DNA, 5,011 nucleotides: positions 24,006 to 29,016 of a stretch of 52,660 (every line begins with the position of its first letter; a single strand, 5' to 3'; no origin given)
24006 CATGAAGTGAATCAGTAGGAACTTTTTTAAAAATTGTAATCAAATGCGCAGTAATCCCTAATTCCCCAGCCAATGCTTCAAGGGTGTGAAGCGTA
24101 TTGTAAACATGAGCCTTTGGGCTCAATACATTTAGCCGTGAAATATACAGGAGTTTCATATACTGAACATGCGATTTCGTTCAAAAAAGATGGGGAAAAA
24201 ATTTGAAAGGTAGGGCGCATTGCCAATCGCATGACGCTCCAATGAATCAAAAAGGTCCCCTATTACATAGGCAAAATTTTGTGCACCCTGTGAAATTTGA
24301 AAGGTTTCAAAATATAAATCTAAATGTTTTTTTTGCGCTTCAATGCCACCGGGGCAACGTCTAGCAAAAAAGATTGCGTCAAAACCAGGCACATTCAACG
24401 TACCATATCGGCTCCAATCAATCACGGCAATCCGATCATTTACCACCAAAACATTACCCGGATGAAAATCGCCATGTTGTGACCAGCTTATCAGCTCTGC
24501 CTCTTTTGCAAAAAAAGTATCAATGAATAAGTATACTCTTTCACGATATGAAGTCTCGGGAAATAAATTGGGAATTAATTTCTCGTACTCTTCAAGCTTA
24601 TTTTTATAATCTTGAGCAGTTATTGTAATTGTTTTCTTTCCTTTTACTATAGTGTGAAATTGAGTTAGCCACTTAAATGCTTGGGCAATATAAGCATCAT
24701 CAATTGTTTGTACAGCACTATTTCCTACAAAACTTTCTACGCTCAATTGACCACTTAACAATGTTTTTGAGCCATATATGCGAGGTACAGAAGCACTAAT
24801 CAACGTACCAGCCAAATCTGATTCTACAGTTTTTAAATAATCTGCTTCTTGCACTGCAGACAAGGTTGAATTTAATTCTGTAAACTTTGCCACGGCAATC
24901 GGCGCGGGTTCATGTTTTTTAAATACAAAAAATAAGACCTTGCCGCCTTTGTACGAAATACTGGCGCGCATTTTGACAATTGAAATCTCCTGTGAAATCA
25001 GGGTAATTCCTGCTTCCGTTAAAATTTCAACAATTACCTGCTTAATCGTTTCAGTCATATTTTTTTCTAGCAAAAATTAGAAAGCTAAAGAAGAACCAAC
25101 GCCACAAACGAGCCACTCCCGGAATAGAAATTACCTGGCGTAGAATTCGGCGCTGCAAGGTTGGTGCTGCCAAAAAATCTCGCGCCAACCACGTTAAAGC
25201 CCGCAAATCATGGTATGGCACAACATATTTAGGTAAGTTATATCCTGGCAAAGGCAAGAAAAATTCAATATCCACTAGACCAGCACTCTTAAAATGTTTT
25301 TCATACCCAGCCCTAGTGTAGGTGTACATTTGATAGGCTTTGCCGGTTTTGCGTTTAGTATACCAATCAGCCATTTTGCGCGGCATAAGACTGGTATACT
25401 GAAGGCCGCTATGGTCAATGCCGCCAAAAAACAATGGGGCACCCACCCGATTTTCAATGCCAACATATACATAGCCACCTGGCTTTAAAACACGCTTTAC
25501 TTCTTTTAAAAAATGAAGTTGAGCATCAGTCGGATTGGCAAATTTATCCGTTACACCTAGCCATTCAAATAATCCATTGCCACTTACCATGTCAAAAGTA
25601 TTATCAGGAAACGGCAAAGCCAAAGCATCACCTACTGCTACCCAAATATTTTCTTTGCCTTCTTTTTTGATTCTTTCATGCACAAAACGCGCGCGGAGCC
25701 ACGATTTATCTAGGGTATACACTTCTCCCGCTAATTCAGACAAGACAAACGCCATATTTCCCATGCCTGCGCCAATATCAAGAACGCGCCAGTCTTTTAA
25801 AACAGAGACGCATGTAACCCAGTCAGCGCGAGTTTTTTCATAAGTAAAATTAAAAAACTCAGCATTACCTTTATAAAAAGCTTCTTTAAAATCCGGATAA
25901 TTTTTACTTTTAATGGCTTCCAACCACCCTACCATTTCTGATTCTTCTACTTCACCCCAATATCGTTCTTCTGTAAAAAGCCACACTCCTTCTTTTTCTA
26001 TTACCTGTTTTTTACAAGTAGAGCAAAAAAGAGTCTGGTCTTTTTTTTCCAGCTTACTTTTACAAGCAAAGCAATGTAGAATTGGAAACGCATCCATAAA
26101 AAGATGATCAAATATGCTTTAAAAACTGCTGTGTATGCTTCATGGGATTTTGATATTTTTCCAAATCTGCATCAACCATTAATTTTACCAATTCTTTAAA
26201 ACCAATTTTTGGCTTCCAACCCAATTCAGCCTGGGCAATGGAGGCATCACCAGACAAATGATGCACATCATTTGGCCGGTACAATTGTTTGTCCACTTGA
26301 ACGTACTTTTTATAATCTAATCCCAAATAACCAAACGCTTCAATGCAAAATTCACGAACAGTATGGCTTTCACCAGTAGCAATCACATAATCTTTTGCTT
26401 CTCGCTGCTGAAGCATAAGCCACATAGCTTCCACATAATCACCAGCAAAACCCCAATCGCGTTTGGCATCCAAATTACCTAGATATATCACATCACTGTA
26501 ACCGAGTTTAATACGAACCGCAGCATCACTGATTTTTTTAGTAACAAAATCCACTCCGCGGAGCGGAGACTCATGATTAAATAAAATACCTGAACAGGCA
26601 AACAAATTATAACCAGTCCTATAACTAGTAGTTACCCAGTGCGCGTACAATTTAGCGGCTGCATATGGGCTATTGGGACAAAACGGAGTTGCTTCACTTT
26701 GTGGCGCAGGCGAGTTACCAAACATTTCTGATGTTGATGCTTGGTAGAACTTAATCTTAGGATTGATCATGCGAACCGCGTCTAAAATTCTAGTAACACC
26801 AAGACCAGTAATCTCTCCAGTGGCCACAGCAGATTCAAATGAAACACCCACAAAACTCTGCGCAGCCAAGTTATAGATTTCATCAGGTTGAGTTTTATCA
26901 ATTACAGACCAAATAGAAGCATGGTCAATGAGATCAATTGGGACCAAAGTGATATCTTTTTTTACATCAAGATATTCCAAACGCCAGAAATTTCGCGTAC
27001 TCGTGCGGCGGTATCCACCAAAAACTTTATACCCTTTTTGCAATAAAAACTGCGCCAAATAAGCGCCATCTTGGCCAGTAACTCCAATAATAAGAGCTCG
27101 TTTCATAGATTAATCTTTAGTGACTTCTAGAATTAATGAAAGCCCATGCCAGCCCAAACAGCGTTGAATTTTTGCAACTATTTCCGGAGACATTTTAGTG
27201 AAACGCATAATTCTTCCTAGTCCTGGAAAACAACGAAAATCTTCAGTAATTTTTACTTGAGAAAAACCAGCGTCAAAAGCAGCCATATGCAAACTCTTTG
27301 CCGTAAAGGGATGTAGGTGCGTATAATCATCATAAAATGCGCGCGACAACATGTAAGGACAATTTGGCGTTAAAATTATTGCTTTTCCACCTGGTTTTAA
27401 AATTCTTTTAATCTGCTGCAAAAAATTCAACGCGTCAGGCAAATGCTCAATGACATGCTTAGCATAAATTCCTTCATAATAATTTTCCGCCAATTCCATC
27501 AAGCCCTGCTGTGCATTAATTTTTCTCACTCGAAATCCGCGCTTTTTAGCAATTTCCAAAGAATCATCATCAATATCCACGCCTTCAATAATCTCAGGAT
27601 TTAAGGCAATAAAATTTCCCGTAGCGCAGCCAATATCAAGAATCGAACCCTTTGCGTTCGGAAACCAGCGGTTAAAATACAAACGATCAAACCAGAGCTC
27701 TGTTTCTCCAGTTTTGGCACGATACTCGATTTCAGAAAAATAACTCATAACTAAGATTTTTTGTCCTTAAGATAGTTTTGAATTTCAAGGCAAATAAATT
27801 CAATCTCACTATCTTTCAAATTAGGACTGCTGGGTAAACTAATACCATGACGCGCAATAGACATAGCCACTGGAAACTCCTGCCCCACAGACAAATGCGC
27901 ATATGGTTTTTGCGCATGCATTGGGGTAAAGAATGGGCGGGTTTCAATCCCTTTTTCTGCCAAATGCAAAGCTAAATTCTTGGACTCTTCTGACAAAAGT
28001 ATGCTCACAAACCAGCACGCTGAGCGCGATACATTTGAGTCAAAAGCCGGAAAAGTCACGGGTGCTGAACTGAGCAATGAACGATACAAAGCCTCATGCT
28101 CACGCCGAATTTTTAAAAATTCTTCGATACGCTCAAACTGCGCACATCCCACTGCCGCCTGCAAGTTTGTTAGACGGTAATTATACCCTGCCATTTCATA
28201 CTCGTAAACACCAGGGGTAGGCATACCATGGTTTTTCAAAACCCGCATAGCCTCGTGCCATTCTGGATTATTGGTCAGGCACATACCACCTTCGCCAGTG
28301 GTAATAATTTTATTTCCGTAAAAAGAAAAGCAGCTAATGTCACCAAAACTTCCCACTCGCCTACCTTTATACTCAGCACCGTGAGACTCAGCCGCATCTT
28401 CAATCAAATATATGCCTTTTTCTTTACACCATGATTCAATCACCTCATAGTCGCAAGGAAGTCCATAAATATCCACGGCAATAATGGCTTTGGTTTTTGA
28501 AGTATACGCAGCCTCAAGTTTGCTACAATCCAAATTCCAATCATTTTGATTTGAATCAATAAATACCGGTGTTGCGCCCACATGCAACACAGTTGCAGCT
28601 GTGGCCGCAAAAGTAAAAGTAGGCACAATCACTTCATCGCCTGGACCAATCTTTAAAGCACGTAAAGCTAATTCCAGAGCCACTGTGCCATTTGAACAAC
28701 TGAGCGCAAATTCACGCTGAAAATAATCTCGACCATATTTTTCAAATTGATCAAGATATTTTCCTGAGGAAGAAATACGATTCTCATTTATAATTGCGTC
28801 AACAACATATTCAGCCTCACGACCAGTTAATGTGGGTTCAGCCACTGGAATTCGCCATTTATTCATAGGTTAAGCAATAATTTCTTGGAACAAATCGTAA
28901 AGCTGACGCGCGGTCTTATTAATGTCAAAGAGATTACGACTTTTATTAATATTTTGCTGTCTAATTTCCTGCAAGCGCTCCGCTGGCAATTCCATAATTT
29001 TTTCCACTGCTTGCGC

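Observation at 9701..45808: A 32-kb uninterrupted glycan-assembly super-locus runs straight into a 1255-aa Ser/Thr-rich secreted protein: candidate surface (S-layer) protein glycosylation system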

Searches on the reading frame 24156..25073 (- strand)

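Call 5: search_protein_families(library=pfam, proteins=[window:24156-25073:-], max_evalue=0.001)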
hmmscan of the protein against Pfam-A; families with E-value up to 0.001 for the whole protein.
window:24156-25073:- (305 aa): 1 family
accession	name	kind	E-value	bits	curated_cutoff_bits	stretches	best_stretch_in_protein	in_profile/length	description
PF01636.29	APH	-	1.3e-07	32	23.2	1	87-224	51-198/239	Phosphotransferase enzyme family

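Call 85: search_protein_families(library=ncbifam, proteins=[window:24156-25073:-], max_evalue=0.0001)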
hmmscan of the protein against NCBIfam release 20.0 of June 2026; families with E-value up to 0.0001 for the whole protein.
window:24156-25073:- (305 aa): 0 families

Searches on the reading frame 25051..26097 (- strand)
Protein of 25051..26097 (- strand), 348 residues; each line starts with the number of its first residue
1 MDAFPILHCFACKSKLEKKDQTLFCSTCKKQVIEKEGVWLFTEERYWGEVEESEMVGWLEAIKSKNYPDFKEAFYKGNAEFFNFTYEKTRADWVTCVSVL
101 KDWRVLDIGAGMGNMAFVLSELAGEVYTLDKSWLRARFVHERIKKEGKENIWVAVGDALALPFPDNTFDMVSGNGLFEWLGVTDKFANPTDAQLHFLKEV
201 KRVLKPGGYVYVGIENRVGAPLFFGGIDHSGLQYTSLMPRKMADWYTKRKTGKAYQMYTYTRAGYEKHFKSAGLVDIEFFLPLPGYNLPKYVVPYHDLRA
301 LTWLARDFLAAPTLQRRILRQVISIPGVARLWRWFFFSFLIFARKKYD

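Call 5: search_protein_families(library=pfam, proteins=[window:25051-26097:-], max_evalue=0.001)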
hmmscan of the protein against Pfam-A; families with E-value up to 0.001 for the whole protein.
window:25051-26097:- (348 aa): 8 families
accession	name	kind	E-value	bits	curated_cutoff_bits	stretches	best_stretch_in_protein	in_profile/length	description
PF08241.18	Methyltransf_11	-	1.7e-16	61.1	21.2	1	106-212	1-95/95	Methyltransferase domain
PF13649.12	Methyltransf_25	-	1.7e-14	54.7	27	1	105-208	1-97/97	Methyltransferase domain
PF13847.12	Methyltransf_31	-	2.3e-13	50.5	27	1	102-212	4-109/145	Methyltransferase domain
PF01209.24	Ubie_methyltran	-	9.7e-13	48.4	20.1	1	92-212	38-151/233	ubiE/COQ5 methyltransferase family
PF08242.18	Methyltransf_12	-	1.1e-07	32.9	30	1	106-209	1-97/98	Methyltransferase domain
PF13489.12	Methyltransf_23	-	2.3e-06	27.9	27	1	104-252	25-139/164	Methyltransferase domain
PF03848.20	TehB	-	8e-06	25.8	20.4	1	77-209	4-129/193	Tellurite resistance protein TehB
PF05175.20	MTS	-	7.4e-05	22.9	23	1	101-217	31-143/170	Methyltransferase small domain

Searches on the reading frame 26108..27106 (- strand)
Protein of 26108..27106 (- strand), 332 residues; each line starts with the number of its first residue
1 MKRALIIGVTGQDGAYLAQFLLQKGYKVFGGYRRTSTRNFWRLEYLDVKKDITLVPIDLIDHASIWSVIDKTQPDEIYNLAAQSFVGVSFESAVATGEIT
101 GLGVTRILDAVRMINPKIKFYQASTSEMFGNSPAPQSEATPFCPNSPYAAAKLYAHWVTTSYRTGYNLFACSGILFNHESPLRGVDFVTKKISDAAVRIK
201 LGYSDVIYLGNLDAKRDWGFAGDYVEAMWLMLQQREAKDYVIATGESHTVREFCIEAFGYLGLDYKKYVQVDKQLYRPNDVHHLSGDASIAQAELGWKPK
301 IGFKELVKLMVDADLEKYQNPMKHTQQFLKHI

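Call 5: search_protein_families(library=pfam, proteins=[window:26108-27106:-], max_evalue=0.001)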
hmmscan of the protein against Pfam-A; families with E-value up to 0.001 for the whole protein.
window:26108-27106:- (332 aa): 4 families
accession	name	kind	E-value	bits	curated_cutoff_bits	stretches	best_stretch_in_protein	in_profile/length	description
PF16363.11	GDP_Man_Dehyd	-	6.8e-121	404.2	27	1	5-310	1-332/332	GDP-mannose 4,6 dehydratase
PF01370.27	Epimerase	-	1.1e-63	215.3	20.9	1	4-243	1-240/240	NAD dependent epimerase/dehydratase family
PF04321.23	RmlD_sub_bind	-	3.5e-06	26.7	27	1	3-157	2-134/287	RmlD substrate binding domain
PF05368.20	NmrA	-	0.00019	21.6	27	1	2-72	3-70/298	NmrA-like family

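Call 21: search_protein_families(library=ncbifam, proteins=[window:26108-27106:-], max_evalue=0.00001)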
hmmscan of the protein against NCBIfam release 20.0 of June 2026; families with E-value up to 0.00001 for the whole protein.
window:26108-27106:- (332 aa): 8 families
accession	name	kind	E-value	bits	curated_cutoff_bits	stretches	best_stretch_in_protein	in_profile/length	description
TIGR01472.1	gmd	equivalog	4.8e-121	404.1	415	1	2-317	1-341/342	GDP-mannose 4,6-dehydratase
TIGR01181.1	dTDP_gluc_dehyt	equivalog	7.1e-31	107.5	365.1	1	5-312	3-309/321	dTDP-glucose 4,6-dehydratase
TIGR04180.1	EDH_00030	hypoth_equivalog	8.4e-21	74.3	475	1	5-301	2-296/297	NAD-dependent 4,6-dehydratase LegB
TIGR02622.1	CDP_4_6_dhtase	equivalog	1.8e-20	73.4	278.45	1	2-317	5-333/352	CDP-glucose 4,6-dehydratase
TIGR01179.1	galE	equivalog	5.6e-16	58.3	262.3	1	5-165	3-162/332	UDP-glucose 4-epimerase GalE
NF007582.0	PRK10217.1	equivalog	1.3e-13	50.8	698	1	1-306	1-323/355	dTDP-glucose 4,6-dehydratase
NF007490.0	PRK10084.1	subfamily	1.5e-11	43.9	649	1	46-316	46-336/361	dTDP-glucose 4,6-dehydratase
NF043036.1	ErythonDh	equivalog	6.5e-07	28.9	325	1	4-164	3-166/321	D-erythronate dehydrogenase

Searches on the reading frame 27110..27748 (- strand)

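Call 5: search_protein_families(library=pfam, proteins=[window:27110-27748:-], max_evalue=0.001)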
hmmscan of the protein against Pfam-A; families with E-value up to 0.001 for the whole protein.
window:27110-27748:- (212 aa): 7 families
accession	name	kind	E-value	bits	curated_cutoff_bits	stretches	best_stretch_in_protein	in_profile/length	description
PF13489.12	Methyltransf_23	-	2.2e-19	70.2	27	1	27-165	15-162/164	Methyltransferase domain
PF08241.18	Methyltransf_11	-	2.1e-14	54.4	21.2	1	37-125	1-95/95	Methyltransferase domain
PF13649.12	Methyltransf_25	-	9.2e-11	42.7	27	1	36-121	1-97/97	Methyltransferase domain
PF13847.12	Methyltransf_31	-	1.8e-10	41.1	27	1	33-133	4-117/145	Methyltransferase domain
PF08242.18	Methyltransf_12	-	1.2e-09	39.2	30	1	37-122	1-97/98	Methyltransferase domain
PF01209.24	Ubie_methyltran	-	3.2e-05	23.8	20.1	1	34-151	49-179/233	ubiE/COQ5 methyltransferase family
PF07021.18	MetW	-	0.00042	20.5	21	1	34-132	15-114/193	Methionine biosynthesis protein MetW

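Call 85: search_protein_families(library=ncbifam, proteins=[window:27110-27748:-], max_evalue=0.0001)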
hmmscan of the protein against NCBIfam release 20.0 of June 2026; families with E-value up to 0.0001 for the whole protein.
window:27110-27748:- (212 aa): 11 families
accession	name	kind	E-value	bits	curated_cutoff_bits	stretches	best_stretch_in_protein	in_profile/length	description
NF045667.1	MTase_DVU1556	equivalog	1.5e-08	34.4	155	1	31-125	21-119/213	DVU_1556 family methyltransferase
TIGR01983.1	UbiG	equivalog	1.9e-07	30.6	102.95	1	33-129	50-155/228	bifunctional 2-polyprenyl-6-hydroxyphenol methylase/3-demethylubiquinol 3-O-methyltransferase UbiG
TIGR01934.1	MenG_MenH_UbiE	subfamily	3.7e-07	29.7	158.35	1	25-143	32-160/223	ubiquinone/menaquinone biosynthesis methyltransferase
TIGR02081.1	metW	equivalog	3.8e-07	29.9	189.5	1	32-139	13-121/194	methionine biosynthesis protein MetW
NF001244.0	PRK00216.1-5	equivalog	5e-07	29.3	216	1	26-131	42-159/236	bifunctional demethylmenaquinone methyltransferase/2-methoxy-6-polyprenyl-1,4-benzoquinol methylase UbiE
TIGR02752.1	MenG_heptapren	equivalog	1.2e-06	28.2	419.85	1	35-180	48-202/231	demethylmenaquinone methyltransferase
NF001243.0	PRK00216.1-4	equivalog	2.2e-06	27.2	235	1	35-148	50-176/237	demethylmenaquinone methyltransferase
NF043040.1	corrin_prot_MT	hypoth_equivalog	3e-06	26.8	180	1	32-131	41-153/216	corrinoid protein-associated methyltransferase CpaM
TIGR02072.1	BioC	equivalog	1.5e-05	24.9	184.95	1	34-127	36-134/244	malonyl-ACP O-methyltransferase BioC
NF045882.1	PLipidMtase_Leg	equivalog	2.2e-05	24.3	390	1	32-126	42-144/207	phospholipid N-methyltransferase PmtA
NF052510.1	methyltran_MpqE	exception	4e-05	23.1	335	1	56-143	76-170/234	methyl-plastoquinone biosynthesis methyltransferase MpqE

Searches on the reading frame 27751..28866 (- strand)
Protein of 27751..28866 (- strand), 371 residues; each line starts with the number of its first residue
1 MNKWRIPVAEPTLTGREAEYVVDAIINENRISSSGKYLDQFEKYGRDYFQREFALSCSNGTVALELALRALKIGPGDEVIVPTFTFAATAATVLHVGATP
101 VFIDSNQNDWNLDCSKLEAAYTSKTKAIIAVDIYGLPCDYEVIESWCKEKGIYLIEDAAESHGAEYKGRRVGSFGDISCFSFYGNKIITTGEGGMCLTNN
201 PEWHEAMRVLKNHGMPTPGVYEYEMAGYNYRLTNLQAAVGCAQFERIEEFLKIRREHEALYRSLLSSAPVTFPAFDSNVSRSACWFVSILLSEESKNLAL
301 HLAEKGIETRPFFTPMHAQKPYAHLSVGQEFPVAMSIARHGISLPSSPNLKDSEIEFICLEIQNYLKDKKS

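Call 5: search_protein_families(library=pfam, proteins=[window:27751-28866:-], max_evalue=0.001)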
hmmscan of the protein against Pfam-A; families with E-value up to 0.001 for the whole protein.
window:27751-28866:- (371 aa): 2 families
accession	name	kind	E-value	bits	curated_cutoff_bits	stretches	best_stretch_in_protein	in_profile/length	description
PF01041.23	DegT_DnrJ_EryC1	-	1.3e-115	387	19.8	1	19-361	8-358/360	DegT/DnrJ/EryC1/StrS aminotransferase family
PF00155.27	Aminotran_1_2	-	4.4e-09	36.4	19.7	1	35-129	41-151/361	Aminotransferase class I and II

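Call 21: search_protein_families(library=ncbifam, proteins=[window:27751-28866:-], max_evalue=0.00001)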
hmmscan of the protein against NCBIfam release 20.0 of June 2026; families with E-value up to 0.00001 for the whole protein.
window:27751-28866:- (371 aa): 15 families
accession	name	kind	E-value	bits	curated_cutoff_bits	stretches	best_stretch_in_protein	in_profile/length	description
TIGR04181.1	NHT_00031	hypoth_equivalog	1.3e-94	317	420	1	6-347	1-359/359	LegC family aminotransferase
TIGR03588.1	PseC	equivalog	3.2e-79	266.6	423.5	1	17-364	13-378/380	UDP-4-amino-4,6-dideoxy-N-acetyl-beta-L-altrosamine transaminase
NF008687.0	PRK11706.1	equivalog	6.6e-62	209.4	375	1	6-366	2-374/375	dTDP-4-amino-4,6-dideoxygalactose transaminase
NF011936.0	PRK15407.1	equivalog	3.6e-57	194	423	2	4-214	35-251/440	lipopolysaccharide biosynthesis protein RfbH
NF008658.2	PRK11658.1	equivalog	4.1e-49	167.2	631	1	6-364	5-375/379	UDP-4-amino-4-deoxy-L-arabinose aminotransferase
TIGR02379.1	ECA_wecE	subfamily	1.2e-47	162.6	434.85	1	6-322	2-333/376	dTDP-4-amino-4,6-dideoxy-D-glucose transaminase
TIGR04427.1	PLP_DesI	equivalog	7.4e-47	160.3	650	1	21-359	37-376/390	dTDP-4-dehydro-6-deoxyglucose aminotransferase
NF004770.0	PRK06108.1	subfamily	5.7e-10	38.6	422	1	51-130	96-176/396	pyridoxal phosphate-dependent aminotransferase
NF005816.0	PRK07682.1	equivalog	2.3e-09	36.4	620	1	36-130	77-169/390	aminotransferase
NF005817.0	PRK07683.1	equivalog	3.5e-09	35.9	575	1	19-130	60-167/387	aminotransferase A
NF006488.0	PRK08912.1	equivalog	1e-07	31.2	498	1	57-129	93-164/387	aminotransferase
NF004975.0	PRK06348.1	equivalog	1.9e-07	30.4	549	1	61-129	99-167/384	pyridoxal phosphate-dependent aminotransferase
NF005305.0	PRK06836.1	equivalog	9.1e-07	28.4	376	1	46-129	94-175/396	pyridoxal phosphate-dependent aminotransferase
NF005588.0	PRK07309.1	equivalog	1.7e-06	27.2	576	1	42-131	82-170/391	pyridoxal phosphate-dependent aminotransferase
NF002878.0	PRK03321.1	subfamily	4.9e-06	25.5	374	0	55-129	77-150/352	histidinol-phosphate transaminase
